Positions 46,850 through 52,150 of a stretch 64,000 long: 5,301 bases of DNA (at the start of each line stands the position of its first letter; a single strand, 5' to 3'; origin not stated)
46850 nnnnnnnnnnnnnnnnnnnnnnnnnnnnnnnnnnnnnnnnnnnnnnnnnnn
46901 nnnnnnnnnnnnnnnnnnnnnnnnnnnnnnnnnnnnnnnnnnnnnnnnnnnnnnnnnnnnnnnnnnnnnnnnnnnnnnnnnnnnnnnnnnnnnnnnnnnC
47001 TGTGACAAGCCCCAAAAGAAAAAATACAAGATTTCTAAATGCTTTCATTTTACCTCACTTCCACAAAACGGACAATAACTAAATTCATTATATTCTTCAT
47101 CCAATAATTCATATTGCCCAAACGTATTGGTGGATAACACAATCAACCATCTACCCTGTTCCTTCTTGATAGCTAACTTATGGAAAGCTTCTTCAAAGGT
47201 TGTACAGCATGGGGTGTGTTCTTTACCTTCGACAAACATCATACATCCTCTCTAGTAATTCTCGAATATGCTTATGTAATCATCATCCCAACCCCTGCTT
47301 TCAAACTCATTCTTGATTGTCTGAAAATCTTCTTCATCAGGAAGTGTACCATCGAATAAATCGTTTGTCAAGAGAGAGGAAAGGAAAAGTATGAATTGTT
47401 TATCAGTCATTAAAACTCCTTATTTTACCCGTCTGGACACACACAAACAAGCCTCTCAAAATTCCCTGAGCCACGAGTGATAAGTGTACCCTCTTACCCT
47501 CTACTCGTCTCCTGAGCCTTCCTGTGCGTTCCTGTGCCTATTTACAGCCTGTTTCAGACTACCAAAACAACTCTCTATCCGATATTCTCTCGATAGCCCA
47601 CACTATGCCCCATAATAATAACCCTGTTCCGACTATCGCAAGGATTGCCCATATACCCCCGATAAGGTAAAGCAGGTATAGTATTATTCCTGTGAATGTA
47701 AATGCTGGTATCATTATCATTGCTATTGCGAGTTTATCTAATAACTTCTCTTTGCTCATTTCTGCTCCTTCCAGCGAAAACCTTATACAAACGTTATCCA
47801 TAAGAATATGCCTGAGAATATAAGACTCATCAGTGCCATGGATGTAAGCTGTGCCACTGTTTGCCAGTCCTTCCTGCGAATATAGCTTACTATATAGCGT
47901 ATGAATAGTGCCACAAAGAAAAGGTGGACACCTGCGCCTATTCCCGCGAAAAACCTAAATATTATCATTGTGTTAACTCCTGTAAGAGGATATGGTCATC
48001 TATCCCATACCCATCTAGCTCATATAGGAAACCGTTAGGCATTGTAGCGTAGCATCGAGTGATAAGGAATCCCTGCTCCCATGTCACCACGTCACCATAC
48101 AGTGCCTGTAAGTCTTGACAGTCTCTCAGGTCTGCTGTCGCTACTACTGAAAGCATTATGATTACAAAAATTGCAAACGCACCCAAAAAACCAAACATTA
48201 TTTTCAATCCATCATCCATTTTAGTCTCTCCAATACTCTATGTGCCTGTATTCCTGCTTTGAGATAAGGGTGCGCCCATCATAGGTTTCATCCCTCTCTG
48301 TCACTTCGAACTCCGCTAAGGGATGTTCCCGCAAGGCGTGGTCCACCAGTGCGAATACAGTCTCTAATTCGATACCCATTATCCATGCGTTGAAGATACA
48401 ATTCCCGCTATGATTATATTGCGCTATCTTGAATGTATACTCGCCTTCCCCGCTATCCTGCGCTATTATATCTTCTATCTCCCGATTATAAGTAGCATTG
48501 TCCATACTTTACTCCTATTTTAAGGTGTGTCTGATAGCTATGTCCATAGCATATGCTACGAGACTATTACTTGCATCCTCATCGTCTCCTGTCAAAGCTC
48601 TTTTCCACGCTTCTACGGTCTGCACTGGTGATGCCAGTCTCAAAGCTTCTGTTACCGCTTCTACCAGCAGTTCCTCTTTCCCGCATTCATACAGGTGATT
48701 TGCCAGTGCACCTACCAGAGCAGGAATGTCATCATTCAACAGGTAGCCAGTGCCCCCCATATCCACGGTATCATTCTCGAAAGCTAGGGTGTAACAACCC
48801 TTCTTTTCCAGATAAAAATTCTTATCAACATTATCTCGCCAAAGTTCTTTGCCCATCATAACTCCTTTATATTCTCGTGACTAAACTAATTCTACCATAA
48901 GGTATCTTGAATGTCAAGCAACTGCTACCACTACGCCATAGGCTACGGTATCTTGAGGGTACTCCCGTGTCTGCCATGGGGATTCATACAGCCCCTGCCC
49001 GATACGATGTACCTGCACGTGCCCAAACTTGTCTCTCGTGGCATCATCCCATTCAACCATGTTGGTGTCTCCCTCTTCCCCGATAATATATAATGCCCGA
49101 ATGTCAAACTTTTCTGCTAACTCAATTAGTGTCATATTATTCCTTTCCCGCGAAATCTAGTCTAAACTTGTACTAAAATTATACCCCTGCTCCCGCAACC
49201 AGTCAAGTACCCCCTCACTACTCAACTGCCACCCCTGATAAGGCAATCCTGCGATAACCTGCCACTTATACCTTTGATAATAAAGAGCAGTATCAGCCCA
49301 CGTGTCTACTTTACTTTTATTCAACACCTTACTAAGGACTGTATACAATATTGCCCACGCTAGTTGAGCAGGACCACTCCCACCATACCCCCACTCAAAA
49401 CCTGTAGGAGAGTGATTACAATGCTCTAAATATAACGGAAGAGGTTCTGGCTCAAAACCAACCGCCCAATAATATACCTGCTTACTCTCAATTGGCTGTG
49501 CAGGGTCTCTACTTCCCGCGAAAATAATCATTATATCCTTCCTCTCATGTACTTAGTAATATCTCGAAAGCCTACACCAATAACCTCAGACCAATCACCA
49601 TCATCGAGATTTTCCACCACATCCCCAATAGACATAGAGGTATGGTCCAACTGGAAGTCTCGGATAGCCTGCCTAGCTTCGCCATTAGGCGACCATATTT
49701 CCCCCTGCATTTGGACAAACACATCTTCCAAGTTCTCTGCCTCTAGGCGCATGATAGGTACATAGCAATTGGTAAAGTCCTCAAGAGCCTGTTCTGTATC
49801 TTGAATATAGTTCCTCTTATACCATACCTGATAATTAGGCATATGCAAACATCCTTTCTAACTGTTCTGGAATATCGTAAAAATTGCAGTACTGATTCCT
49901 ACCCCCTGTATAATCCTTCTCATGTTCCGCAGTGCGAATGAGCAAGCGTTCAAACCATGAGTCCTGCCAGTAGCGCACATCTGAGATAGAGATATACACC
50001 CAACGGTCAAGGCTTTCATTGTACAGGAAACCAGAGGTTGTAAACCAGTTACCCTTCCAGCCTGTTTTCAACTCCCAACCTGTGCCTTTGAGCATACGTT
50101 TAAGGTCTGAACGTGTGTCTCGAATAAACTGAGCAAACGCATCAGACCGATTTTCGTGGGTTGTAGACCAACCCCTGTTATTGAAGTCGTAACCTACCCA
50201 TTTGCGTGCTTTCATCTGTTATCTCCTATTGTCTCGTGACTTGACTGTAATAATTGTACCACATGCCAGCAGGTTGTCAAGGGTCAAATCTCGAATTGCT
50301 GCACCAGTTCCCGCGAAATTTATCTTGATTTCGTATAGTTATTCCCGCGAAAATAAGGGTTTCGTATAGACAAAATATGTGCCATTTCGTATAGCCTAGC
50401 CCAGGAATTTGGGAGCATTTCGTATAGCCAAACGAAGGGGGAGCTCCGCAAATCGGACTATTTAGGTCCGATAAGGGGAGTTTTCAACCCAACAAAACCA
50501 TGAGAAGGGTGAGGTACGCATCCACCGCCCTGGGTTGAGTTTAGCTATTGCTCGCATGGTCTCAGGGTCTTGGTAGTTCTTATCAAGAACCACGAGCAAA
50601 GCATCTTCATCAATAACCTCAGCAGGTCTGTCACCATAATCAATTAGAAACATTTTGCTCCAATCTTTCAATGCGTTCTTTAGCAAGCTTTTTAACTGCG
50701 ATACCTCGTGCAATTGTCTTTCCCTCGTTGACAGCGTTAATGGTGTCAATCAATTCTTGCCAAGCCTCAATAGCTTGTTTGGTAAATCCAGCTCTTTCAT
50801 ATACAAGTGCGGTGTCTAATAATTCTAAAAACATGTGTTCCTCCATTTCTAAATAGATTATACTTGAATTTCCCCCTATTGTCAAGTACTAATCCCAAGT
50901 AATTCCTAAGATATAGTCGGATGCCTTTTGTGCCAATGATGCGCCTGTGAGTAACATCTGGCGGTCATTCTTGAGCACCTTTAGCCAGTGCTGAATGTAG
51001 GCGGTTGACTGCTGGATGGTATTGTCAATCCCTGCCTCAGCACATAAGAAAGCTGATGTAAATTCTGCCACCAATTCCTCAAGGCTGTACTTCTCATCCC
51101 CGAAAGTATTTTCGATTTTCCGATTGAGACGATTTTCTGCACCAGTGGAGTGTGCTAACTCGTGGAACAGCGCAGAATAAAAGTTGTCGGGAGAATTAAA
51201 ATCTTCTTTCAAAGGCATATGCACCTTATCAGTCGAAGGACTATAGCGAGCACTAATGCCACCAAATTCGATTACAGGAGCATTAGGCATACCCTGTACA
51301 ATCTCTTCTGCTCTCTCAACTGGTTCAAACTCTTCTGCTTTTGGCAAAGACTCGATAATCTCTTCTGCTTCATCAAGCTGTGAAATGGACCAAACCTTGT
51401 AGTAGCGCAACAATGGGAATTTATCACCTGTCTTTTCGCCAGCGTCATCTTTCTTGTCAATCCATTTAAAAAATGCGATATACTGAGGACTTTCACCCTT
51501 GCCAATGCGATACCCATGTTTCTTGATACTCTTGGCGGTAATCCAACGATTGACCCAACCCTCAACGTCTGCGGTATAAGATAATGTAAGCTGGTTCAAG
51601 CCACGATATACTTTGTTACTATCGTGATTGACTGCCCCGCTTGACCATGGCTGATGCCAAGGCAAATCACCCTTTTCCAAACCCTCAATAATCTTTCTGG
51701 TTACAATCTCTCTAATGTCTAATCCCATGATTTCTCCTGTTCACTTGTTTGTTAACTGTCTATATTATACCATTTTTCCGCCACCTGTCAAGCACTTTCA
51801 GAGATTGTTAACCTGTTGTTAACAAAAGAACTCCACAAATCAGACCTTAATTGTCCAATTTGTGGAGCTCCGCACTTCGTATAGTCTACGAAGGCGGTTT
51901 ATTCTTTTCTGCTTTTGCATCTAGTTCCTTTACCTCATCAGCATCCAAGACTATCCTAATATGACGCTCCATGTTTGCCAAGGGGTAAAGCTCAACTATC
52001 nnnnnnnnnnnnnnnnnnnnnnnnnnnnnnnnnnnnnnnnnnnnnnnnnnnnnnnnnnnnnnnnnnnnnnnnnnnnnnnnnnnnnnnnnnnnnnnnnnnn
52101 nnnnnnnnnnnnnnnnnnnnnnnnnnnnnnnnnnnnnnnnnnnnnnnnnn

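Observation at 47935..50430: Bipartite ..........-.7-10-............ motif: iteron-like array (50.3 kb), a tandem copy (61.2 kb) and single half-sites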

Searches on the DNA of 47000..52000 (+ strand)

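Call 4: search_dna_similar(query=window:47000-52000:+, collection=phages, mode=near, max_rows=30)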
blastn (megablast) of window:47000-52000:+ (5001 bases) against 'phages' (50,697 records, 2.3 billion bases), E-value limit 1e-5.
No match.

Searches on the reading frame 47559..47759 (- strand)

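Call 44: search_protein_families(library=pfam, max_evalue=0.05, proteins=[window:47559-47759:-])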
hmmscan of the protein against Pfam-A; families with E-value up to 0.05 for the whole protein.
window:47559-47759:- (66 aa): 1 family
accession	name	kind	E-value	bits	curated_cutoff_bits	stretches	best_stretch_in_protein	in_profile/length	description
PF10766.14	AcrZ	-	0.00058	19.8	26.2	1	6-44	4-40/48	Multidrug efflux pump-associated protein AcrZ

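Call 45: search_protein_families(library=phrogs, max_evalue=0.01, proteins=[window:47559-47759:-])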
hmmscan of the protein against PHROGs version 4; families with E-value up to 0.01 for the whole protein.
window:47559-47759:- (66 aa): 0 families

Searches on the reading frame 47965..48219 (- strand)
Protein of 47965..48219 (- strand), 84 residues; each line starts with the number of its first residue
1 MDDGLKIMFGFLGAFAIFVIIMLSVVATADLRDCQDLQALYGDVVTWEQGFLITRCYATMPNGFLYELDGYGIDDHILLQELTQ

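Call 44: search_protein_families(library=pfam, max_evalue=0.05, proteins=[window:47965-48219:-])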
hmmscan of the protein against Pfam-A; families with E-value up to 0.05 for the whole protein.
window:47965-48219:- (84 aa): 0 families

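Call 45: search_protein_families(library=phrogs, max_evalue=0.01, proteins=[window:47965-48219:-])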
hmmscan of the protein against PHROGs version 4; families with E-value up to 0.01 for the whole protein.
window:47965-48219:- (84 aa): 0 families

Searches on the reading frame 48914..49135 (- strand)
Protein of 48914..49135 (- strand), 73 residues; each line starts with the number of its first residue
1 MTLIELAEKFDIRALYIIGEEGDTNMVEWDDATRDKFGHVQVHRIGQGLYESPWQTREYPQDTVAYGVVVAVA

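Call 44: search_protein_families(library=pfam, max_evalue=0.05, proteins=[window:48914-49135:-])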
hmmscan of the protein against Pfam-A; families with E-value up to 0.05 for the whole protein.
window:48914-49135:- (73 aa): 0 families

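Call 45: search_protein_families(library=phrogs, max_evalue=0.01, proteins=[window:48914-49135:-])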
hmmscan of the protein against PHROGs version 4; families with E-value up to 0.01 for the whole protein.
window:48914-49135:- (73 aa): 1 family
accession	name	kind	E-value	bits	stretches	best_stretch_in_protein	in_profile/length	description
phrog_662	-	unknown function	0.0036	18.4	1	12-40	16-46/66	-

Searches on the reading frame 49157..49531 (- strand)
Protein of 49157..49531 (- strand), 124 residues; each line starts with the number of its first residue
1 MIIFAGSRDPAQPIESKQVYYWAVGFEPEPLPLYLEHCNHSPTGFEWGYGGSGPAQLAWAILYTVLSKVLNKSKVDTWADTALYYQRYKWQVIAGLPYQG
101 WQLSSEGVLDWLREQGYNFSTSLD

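Call 44: search_protein_families(library=pfam, max_evalue=0.05, proteins=[window:49157-49531:-])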
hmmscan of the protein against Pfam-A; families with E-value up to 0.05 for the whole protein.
window:49157-49531:- (124 aa): 1 family
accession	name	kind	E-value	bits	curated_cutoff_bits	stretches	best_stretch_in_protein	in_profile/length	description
PF19663.4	DUF6166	-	1.8e-20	73.2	27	1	27-113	16-92/93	Family of unknown function (DUF6166)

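Call 45: search_protein_families(library=phrogs, max_evalue=0.01, proteins=[window:49157-49531:-])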
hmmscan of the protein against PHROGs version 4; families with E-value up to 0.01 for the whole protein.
window:49157-49531:- (124 aa): 0 families

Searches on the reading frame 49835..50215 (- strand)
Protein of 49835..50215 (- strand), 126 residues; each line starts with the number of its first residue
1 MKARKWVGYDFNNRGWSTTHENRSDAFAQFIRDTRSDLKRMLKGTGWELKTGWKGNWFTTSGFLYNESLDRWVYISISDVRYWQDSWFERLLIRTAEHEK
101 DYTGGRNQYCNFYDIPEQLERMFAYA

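Call 17: find_related_loci(query=window:49835-50215:-, collection=viral_contigs, flank=10000)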
Query window:49835-50215:- (126 aa) in viral_contigs; peptide patterns used: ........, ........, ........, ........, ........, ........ (x = any residue, [..] = any of these).
5 stretches matched a pattern, but none encodes a relative of the query by tblastn (E <= 1e-3).

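Call 44: search_protein_families(library=pfam, max_evalue=0.05, proteins=[window:49835-50215:-])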
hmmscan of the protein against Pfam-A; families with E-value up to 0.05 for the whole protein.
window:49835-50215:- (126 aa): 0 families

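Call 45: search_protein_families(library=phrogs, max_evalue=0.01, proteins=[window:49835-50215:-])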
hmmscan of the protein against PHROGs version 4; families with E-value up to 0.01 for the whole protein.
window:49835-50215:- (126 aa): 0 families

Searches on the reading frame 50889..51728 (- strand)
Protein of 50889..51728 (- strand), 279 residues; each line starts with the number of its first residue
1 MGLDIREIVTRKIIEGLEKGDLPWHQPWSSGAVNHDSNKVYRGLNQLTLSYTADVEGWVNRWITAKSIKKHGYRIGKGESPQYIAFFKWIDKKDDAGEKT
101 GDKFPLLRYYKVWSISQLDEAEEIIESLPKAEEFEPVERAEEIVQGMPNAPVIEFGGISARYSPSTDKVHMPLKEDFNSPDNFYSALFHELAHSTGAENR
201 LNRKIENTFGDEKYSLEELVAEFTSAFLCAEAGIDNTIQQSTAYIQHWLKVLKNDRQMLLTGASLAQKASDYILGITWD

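Call 9: search_protein_families(library=pfam, proteins=[window:50889-51728:-])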
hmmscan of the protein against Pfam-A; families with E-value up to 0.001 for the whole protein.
window:50889-51728:- (279 aa): 2 families
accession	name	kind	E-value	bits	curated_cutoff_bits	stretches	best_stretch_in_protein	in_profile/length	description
PF18818.7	MPTase-PolyVal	-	2.9e-39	134.5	27.5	1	152-264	13-125/126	Zincin-like metallopeptidase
PF08401.16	ArdcN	-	3.9e-19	69.5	22.6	1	4-113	2-123/123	N-terminal domain of anti-restriction factor ArdC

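Call 21: find_homologous_proteins(query=window:50889-51728:-, max_evalue=1e-20)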
Query window:50889-51728:- (279 aa): 1357 proteins with E <= 1e-20 among 2011 candidates; the best 120 are listed.
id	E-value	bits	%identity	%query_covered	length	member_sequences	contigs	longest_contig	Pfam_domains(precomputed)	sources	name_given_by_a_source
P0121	1.3e-186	637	100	100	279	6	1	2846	PF08401.17,PF18818.8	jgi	jgi:antirestriction protein ArdC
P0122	5.7e-153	526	81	100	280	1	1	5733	PF08401.17,PF18818.8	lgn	-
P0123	7.5e-146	503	81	99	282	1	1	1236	PF08401.17,PF18818.8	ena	-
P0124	3.7e-140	484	77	100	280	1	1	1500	PF08401.17,PF18818.8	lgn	-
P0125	1.4e-135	469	76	100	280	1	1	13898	PF08401.17,PF18818.8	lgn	-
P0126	2.3e-133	462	75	99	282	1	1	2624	PF08401.17,PF18818.8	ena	-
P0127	2.1e-126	439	72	100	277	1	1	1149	PF08401.17,PF18818.8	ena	-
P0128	6.2e-124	431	71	99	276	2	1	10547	PF08401.17,PF18818.8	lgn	-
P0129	4.4e-121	422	69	99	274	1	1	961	PF08401.17,PF18818.8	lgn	-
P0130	2.4e-115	403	67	100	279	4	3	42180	PF08401.17,PF18818.8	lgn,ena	-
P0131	4.8e-112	392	63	99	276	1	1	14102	PF08401.17,PF18818.8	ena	-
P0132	7.8e-107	375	62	100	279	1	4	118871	PF08401.17,PF18818.8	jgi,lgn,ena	-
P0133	1.7e-103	364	58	99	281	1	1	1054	PF08401.17,PF18818.8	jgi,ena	-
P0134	1.0e-87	312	56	99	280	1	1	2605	PF08401.17,PF18818.8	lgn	-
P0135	1.2e-86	309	53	95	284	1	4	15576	PF08401.17,PF18818.8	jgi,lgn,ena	-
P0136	1.9e-86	308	55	99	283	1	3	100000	PF08401.17,PF18818.8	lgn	-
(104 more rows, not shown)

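Call 23: find_encoding_contigs(protein=P0122, flank=10000, max_places=3)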
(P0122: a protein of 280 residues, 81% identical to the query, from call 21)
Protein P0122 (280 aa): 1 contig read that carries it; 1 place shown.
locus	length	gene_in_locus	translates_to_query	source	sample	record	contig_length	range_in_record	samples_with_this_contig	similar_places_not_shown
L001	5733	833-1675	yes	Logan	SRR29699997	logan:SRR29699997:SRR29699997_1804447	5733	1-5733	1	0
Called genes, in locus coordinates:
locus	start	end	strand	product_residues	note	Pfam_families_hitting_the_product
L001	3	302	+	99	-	?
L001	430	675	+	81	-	-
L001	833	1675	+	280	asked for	PF08401:ArdcN, PF18818:MPTase-PolyVal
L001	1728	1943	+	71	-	-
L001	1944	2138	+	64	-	-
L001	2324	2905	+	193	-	-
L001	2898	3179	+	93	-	-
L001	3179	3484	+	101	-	-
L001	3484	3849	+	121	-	PF19663:DUF6166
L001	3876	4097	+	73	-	-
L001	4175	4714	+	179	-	-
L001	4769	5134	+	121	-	-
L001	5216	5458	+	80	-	-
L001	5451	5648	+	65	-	-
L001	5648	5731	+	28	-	?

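Call 24: find_encoding_contigs(protein=P0125, flank=10000, max_places=3)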
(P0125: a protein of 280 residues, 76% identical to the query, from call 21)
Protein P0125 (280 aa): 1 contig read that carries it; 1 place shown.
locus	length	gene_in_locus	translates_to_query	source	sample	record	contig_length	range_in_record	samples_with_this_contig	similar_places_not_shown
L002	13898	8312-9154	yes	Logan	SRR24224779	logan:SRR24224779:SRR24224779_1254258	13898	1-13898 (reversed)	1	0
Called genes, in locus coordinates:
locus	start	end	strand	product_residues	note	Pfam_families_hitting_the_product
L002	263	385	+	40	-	-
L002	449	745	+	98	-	-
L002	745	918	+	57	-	-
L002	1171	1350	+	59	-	-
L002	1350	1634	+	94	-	-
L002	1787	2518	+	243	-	PF10127:RlaP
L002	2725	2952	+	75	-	-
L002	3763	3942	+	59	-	-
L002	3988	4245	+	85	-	-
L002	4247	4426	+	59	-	-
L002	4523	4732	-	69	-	-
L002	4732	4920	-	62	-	-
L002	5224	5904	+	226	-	PF17338:GP88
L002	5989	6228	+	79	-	-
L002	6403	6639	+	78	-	-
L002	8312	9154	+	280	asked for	PF08401:ArdcN, PF18818:MPTase-PolyVal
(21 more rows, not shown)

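Call 25: find_encoding_contigs(protein=P0130, flank=10000, max_places=3)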
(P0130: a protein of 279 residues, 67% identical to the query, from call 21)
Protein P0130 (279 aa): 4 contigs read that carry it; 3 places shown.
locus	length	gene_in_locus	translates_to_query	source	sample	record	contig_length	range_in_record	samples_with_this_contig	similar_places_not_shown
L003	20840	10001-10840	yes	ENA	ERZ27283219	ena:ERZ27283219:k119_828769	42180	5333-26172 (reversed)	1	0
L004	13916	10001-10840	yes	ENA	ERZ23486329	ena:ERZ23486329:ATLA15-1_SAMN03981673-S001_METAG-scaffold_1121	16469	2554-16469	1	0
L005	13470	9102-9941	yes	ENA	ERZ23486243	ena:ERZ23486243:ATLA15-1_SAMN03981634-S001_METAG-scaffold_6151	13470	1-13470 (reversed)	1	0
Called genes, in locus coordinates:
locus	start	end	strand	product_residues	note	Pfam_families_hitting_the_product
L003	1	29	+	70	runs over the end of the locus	-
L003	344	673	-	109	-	-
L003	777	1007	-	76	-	-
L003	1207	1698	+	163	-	-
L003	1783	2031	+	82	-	-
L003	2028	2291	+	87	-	-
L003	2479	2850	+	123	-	-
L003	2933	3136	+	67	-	-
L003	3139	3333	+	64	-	-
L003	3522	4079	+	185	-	-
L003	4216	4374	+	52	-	-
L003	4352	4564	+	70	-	-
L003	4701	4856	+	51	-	-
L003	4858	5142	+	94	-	-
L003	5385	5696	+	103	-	-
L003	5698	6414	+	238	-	PF10127:RlaP (weak)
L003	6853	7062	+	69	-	-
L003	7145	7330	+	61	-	-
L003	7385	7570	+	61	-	-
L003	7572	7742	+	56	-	-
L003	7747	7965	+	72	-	-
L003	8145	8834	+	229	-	PF17338:GP88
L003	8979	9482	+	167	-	-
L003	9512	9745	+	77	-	-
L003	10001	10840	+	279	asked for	PF08401:ArdcN, PF18818:MPTase-PolyVal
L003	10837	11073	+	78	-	-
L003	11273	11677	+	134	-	-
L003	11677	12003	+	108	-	PF21831:DUF6891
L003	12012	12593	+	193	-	-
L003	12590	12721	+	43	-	-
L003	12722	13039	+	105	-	PF25708:Phage_T7_Gp5_9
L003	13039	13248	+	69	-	-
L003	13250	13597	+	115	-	PF19663:DUF6166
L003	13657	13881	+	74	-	-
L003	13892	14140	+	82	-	-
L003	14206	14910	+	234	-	-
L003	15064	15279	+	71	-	-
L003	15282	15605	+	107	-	-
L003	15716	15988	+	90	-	-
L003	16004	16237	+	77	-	-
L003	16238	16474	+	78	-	-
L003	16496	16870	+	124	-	-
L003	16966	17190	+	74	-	-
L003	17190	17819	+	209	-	-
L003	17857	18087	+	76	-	-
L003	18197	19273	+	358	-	PF01807:Zn_ribbon_DnaG, PF08275:DNAG_N, PF13155:Toprim_2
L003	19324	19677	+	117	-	-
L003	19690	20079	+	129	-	-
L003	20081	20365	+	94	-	-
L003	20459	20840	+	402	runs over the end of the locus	PF01139:RtcB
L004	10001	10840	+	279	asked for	PF08401:ArdcN, PF18818:MPTase-PolyVal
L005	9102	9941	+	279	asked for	PF08401:ArdcN, PF18818:MPTase-PolyVal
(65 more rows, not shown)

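Call 28: find_encoding_contigs(protein=P0132, flank=10000, max_places=2)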
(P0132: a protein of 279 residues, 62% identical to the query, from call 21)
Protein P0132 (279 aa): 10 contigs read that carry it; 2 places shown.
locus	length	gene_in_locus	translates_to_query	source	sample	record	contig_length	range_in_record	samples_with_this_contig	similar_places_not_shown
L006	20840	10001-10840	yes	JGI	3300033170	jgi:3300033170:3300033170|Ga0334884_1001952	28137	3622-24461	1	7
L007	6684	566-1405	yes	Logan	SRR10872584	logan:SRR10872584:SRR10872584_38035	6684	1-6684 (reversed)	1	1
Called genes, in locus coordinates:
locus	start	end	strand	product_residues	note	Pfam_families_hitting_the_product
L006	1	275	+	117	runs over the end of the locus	-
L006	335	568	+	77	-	-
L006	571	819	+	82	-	-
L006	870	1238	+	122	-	-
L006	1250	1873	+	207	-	-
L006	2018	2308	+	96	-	-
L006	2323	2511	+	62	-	-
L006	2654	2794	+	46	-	-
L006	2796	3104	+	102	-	-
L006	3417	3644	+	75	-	-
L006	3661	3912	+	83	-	-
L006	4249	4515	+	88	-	-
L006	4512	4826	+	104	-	PF19663:DUF6166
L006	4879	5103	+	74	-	-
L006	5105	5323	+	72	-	-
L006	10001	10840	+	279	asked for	PF08401:ArdcN, PF18818:MPTase-PolyVal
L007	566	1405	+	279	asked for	PF08401:ArdcN, PF18818:MPTase-PolyVal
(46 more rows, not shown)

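Call 46: find_encoding_contigs(protein=P0136, flank=10000, max_places=1)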
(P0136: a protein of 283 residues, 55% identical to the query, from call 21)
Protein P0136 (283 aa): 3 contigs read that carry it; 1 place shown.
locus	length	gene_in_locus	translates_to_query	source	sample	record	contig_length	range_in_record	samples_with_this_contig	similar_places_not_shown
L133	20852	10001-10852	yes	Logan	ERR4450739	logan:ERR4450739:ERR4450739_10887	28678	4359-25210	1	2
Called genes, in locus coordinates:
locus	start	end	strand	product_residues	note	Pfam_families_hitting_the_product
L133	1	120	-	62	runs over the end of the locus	-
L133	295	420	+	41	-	-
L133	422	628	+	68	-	-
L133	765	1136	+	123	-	-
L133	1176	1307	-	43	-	-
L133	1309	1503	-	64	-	-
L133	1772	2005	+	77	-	-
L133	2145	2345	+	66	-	-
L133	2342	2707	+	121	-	-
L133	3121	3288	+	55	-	-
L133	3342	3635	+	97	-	-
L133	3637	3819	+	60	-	-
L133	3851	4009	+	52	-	-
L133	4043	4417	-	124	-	-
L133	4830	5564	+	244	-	-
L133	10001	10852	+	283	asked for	PF08401:ArdcN, PF18818:MPTase-PolyVal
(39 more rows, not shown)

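Call 47: find_encoding_contigs(protein=P0131, flank=10000, max_places=1)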
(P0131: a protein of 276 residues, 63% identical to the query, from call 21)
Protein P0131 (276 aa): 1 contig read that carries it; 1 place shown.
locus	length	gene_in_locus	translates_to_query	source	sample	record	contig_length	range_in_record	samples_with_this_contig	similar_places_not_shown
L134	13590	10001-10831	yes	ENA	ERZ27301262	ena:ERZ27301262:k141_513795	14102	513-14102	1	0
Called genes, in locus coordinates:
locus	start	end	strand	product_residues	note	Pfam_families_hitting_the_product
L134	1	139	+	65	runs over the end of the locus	-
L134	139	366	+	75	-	-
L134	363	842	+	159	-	-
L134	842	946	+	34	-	-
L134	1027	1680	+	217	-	-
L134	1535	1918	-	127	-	-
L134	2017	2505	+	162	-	-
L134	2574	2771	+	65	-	-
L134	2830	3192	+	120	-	-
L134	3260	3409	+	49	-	-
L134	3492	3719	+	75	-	-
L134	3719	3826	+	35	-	-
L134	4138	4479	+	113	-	-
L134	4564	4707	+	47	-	-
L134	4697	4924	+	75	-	-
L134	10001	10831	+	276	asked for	PF08401:ArdcN, PF18818:MPTase-PolyVal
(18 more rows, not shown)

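Call 48: find_encoding_contigs(protein=P0128, flank=10000, max_places=1)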
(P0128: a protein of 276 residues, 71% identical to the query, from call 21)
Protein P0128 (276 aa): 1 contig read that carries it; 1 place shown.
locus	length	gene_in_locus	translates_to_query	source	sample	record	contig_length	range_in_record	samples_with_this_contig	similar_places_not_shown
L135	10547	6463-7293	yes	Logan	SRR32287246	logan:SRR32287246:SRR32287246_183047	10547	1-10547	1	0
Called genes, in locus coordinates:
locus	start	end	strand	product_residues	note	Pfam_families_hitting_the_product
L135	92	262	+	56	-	-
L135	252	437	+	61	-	-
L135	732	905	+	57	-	-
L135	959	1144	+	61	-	-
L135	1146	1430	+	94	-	-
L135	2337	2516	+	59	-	-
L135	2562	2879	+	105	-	-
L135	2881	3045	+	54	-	-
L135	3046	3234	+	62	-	-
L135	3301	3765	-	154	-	-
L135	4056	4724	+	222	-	PF17338:GP88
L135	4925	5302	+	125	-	-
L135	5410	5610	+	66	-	-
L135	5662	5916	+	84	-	-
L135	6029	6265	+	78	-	-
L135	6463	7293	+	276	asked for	PF08401:ArdcN, PF18818:MPTase-PolyVal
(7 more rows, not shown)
